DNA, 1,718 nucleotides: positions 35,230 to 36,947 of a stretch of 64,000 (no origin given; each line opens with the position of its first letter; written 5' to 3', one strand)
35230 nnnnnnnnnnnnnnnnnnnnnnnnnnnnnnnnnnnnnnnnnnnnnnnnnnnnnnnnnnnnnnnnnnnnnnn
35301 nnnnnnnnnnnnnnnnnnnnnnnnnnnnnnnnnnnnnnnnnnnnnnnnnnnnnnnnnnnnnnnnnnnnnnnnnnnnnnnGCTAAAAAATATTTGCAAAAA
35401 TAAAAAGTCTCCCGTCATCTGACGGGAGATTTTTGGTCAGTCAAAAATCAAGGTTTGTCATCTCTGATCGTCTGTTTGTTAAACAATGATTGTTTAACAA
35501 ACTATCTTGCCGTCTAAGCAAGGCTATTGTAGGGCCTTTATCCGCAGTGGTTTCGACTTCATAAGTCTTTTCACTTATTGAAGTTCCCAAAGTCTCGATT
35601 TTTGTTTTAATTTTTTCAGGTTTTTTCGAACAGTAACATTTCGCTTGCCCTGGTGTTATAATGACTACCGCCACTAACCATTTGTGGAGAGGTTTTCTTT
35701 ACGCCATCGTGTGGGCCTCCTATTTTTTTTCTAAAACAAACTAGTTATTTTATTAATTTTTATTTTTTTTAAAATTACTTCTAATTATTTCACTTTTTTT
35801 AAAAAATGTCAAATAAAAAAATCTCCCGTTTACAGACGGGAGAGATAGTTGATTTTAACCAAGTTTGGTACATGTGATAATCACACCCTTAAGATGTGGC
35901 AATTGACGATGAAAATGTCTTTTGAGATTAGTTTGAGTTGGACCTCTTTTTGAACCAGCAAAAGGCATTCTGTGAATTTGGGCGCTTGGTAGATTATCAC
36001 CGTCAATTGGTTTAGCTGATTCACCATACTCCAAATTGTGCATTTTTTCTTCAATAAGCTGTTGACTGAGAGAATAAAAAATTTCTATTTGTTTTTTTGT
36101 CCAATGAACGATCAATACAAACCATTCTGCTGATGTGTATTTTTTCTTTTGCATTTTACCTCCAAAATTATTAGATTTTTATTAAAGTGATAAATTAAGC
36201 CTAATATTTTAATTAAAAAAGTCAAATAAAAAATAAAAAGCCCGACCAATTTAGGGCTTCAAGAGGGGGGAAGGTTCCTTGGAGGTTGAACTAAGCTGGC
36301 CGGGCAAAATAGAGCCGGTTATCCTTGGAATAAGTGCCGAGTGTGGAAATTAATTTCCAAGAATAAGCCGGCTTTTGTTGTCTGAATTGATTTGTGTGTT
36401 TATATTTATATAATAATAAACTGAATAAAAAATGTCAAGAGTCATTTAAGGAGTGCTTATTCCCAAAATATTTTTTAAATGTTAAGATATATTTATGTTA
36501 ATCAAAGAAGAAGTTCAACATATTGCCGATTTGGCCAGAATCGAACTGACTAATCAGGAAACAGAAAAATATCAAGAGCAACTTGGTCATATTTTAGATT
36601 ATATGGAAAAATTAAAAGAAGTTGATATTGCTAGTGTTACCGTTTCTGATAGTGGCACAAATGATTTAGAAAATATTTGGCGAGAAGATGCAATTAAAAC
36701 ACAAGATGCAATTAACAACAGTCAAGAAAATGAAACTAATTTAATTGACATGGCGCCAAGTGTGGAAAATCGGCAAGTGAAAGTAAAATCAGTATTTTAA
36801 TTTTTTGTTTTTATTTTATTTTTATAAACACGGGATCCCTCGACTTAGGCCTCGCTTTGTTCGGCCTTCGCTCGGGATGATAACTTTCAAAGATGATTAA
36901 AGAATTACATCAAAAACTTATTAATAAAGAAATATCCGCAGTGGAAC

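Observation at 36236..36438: Minus-strand unit of consensus promoter, roughly 165-nt GC-rich structured RNA, intrinsic terminator, and a strong-RBS 99-aa ORF: candidate riboswitch/attenuator or terminated sRNA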

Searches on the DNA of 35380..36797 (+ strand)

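Call 4: search_rna_families(source=window, start=35700, end=36600, threshold=evalue, max_evalue=10, show_alignments=5)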
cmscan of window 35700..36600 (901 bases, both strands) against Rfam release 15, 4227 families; matches with E-value up to 10: 8.
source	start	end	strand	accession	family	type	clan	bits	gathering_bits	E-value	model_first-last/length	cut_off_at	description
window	36226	36423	-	RF02860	Arrc14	Gene; sRNA;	-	26.2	99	0.15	1-167/167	no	Actinobacillus sRNA 14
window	36442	36507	-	RF01600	snoR25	Gene; snRNA; snoRNA; CD-box;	-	22.5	50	0.99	1-70/70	no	small nucleolar RNA snoR25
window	35765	35911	+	RF02320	TtnuHACA13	Gene; snRNA; snoRNA; HACA-box;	-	19.9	100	0.93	1-134/134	no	Tetrahymena snoRNA TtnuHACA13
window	35788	35859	+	RF02373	PyrD_leader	Cis-reg; leader;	-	19.8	47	2.1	1-74/74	no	PyrD leader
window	35766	35842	-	RF00727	bantam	Gene; miRNA;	CL00091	17.2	61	3.6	1-82/82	no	bantam microRNA precursor family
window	36023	36140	-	RF00082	SraG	Gene; sRNA;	-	14.8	50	10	1-177/177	no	SraG RNA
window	36476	36593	-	RF02189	ST7-OT4_3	Gene; lncRNA;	-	10.5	50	7.7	189-302/302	no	ST7 overlapping transcript 4 conserved region 3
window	36471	36505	+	RF02350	psRNA6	Gene; sRNA;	-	9.1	60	7.4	1-333/333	no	Nitrosomonas sRNA psRNA6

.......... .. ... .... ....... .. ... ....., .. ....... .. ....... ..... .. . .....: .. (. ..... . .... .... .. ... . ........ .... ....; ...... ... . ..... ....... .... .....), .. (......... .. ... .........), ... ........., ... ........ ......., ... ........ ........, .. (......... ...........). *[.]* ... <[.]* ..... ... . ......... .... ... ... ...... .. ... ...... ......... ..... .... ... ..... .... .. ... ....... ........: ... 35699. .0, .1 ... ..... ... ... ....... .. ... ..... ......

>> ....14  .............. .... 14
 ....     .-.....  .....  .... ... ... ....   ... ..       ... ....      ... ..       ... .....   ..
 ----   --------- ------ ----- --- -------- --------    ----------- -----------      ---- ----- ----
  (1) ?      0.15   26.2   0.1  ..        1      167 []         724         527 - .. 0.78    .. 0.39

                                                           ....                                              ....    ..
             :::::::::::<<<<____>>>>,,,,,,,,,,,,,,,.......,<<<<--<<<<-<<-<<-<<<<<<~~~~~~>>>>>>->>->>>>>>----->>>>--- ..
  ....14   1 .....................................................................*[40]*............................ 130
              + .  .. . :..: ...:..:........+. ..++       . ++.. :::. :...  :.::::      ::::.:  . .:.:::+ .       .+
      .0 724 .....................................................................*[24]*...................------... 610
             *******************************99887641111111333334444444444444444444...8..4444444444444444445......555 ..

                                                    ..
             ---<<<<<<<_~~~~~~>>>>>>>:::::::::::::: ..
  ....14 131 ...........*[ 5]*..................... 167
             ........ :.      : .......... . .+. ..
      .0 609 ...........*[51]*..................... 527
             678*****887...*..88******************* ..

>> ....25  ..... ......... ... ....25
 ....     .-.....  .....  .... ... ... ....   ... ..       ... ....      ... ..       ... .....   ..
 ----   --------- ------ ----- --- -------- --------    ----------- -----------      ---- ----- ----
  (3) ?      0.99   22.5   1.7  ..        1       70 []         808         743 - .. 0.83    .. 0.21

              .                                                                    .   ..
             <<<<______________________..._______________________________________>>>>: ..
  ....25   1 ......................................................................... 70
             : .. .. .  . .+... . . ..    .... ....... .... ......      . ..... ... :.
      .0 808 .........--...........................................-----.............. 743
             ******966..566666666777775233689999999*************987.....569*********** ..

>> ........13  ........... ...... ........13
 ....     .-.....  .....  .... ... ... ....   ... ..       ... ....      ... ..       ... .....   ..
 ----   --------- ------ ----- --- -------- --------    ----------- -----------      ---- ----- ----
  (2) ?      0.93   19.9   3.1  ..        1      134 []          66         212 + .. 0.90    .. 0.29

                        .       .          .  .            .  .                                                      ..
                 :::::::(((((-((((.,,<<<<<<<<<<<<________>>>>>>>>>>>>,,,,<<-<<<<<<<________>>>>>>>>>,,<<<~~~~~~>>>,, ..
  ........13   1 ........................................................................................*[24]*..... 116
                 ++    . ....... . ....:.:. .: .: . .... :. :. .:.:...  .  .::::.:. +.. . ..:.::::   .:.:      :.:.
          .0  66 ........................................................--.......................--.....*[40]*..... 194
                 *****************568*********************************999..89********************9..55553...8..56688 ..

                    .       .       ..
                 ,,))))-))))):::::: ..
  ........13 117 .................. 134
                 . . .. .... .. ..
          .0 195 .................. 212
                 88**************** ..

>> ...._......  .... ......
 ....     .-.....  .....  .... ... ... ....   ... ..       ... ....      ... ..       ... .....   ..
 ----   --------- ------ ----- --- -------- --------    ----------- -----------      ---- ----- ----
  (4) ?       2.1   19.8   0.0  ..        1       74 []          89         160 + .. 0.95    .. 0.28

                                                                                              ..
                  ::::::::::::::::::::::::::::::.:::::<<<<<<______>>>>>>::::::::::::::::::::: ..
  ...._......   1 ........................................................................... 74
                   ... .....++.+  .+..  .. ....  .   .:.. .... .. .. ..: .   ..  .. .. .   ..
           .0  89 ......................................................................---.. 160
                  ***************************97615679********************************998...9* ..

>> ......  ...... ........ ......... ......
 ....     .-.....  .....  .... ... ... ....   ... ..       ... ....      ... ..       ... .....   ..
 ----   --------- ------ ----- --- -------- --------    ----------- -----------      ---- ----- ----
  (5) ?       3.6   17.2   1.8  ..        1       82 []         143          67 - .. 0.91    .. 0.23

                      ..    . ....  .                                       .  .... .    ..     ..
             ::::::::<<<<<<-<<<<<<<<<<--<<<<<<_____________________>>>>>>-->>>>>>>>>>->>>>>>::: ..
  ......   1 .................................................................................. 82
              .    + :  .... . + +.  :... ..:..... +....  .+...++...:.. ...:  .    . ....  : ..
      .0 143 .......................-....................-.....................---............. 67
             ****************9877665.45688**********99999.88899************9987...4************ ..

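Call 13: search_rna_families(source=window, start=35380, end=35830, threshold=evalue, max_evalue=10, show_alignments=4)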
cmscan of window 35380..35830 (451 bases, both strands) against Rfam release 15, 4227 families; matches with E-value up to 10: 13.
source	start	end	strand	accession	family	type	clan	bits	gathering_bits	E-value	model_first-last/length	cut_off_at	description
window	35380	35442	+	RF02075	STnc230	Gene; sRNA;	-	21.5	50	0.94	22-83/83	5'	Enterobacterial sRNA STnc230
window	35380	35444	+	RF00557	L10_leader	Cis-reg; leader;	-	20.5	44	0.35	62-138/138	5'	Ribosomal protein L10 leader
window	35388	35436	-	RF02433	SpF36_sRNA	Gene; sRNA;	-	20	48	3.3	1-51/51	no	Streptococcus sRNA SpF36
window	35403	35434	+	RF03673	mir-2822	Gene; miRNA;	-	19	84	0.84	19-51/67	no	mir-2822 microRNA precursor family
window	35782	35819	-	RF00727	bantam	Gene; miRNA;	CL00091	16.6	61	2.7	25-63/82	no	bantam microRNA precursor family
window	35476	35501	-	RF03362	mir-9436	Gene; miRNA;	-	15.9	80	2.8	1-66/66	no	mir-9436 microRNA precursor family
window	35475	35500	+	RF03362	mir-9436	Gene; miRNA;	-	15.6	80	3.4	1-66/66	no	mir-9436 microRNA precursor family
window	35471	35505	-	RF03442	mir-4003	Gene; miRNA;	-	15.6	70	5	1-58/58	no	mir-4003 microRNA precursor family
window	35472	35506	+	RF03462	mir-4677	Gene; miRNA;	-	15.1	80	3.8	1-59/59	no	mir-4677 microRNA precursor family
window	35391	35446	+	RF03510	mir-3660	Gene; miRNA;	-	15.1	70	5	1-82/82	no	mir-3660 microRNA precursor family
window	35403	35434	-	RF02637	EF0408_EF0409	Gene; sRNA;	-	12.3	440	0.7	376-407/412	no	Enterococcus sRNA EF0408_EF0409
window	35380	35404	-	RF00457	IRES_mnt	Cis-reg; IRES;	-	11.2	100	1.8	1-25/203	3'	Mnt IRES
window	35798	35830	+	RF03050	RAGATH-25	Gene; sRNA;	-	10.6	49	9.2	1-42/50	3'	RAGATH-25 RNA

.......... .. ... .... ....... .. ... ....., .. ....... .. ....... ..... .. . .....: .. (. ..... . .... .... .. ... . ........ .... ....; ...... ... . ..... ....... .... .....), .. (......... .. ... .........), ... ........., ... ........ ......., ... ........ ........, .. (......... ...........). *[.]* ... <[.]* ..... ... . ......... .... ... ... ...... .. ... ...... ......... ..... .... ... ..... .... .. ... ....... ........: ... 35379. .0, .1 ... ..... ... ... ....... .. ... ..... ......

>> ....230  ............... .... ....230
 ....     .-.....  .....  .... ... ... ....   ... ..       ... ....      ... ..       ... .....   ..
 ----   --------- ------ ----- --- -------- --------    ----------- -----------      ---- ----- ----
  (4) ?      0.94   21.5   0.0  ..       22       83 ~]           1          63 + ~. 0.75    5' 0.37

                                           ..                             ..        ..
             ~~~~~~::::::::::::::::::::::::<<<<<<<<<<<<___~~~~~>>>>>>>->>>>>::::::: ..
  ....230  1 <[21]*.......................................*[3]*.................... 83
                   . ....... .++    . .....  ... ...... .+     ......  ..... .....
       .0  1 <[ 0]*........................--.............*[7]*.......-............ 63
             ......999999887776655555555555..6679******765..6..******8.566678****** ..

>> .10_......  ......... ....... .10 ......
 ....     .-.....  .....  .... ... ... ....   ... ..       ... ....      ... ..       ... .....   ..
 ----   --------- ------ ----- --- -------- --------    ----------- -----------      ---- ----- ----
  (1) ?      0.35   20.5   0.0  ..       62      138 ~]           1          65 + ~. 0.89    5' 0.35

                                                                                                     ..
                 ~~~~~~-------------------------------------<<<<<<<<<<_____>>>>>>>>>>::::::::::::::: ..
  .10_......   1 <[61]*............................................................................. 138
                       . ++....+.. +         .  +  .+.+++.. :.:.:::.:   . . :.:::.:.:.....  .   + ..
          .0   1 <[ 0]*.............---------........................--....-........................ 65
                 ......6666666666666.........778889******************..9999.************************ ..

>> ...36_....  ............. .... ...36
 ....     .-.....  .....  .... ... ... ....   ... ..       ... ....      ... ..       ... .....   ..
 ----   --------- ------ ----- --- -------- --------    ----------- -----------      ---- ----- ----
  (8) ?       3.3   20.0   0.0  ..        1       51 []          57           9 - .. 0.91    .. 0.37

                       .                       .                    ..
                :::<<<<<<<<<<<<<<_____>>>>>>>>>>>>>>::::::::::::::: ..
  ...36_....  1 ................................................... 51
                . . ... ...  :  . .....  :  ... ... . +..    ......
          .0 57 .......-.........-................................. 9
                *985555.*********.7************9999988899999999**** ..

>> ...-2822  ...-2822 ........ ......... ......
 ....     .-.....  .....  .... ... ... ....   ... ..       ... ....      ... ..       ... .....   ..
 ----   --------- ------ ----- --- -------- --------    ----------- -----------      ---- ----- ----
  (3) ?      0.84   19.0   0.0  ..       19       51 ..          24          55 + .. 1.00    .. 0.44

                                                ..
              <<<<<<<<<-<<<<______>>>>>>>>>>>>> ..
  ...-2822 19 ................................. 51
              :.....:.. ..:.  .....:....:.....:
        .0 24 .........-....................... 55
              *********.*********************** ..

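Call 57: search_rna_families(sources=[L088, L013, L016, L008, L010, L004, L090, L007], threshold=evalue, max_evalue=1, show_alignments=0)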
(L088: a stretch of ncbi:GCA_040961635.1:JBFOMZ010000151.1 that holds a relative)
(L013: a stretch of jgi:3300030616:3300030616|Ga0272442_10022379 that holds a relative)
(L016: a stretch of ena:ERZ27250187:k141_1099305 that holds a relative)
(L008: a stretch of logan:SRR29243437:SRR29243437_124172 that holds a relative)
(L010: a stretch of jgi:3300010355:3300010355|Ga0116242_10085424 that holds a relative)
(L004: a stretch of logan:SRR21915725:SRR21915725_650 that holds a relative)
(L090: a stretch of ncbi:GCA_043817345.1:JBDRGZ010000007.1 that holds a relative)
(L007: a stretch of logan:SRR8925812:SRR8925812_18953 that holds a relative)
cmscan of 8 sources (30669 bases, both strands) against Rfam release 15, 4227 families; matches with E-value up to 1: 14.
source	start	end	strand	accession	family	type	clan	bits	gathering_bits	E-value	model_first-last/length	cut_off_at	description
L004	4888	4960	-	RF00005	tRNA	Gene; tRNA;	CL00001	78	29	9.5e-16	1-71/71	no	tRNA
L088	265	337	-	RF00005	tRNA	Gene; tRNA;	CL00001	77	29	1.8e-15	1-71/71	no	tRNA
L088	4500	4573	+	RF00005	tRNA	Gene; tRNA;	CL00001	74.6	29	8.2e-15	1-71/71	no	tRNA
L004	4805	4876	-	RF00005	tRNA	Gene; tRNA;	CL00001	68.7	29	3.3e-13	1-71/71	no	tRNA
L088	2343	2415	-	RF00005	tRNA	Gene; tRNA;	CL00001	64.9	29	3.8e-12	1-71/71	no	tRNA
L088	2178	2250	-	RF00005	tRNA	Gene; tRNA;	CL00001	58.5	29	2.2e-10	1-71/71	no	tRNA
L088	2262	2332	-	RF00005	tRNA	Gene; tRNA;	CL00001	58.3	29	2.5e-10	1-71/71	no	tRNA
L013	1032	1112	+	RF00005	tRNA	Gene; tRNA;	CL00001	50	29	4.9e-08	1-71/71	no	tRNA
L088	264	337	+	RF04354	Plastid-ycf2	Cis-reg;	-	48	65.7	2.1e-07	1-75/75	no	Plastid-ycf2 5UTR RNA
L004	4889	4958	+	RF04354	Plastid-ycf2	Cis-reg;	-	44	65.7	2.6e-06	1-75/75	no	Plastid-ycf2 5UTR RNA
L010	1368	1468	+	RF01859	Phe_leader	Cis-reg; leader;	-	32.8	55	0.067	1-125/125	no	Phenylalanine leader peptide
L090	280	326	+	RF00971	mir-578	Gene; miRNA;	-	31.7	98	0.034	1-84/84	no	mir-578 microRNA precursor family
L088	2177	2229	+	RF04354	Plastid-ycf2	Cis-reg;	-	25.5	65.7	0.3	1-75/75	no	Plastid-ycf2 5UTR RNA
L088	4830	4911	+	RF00005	tRNA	Gene; tRNA;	CL00001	24.8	29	0.41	1-71/71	no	tRNA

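Call 89: build_rna_model(alignment_id=A4)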
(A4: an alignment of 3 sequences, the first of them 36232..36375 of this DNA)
Model R1 built from alignment A4 (3 sequences, 159 columns); structure: RNAalifold consensus.
model positions 150; base pairs 41; branch points 1; effective number of sequences 1; information 0.589 bits per position. Calibrated on 0.2 Mb of random sequence (short: E-values are rough).
structure used (alignment columns):
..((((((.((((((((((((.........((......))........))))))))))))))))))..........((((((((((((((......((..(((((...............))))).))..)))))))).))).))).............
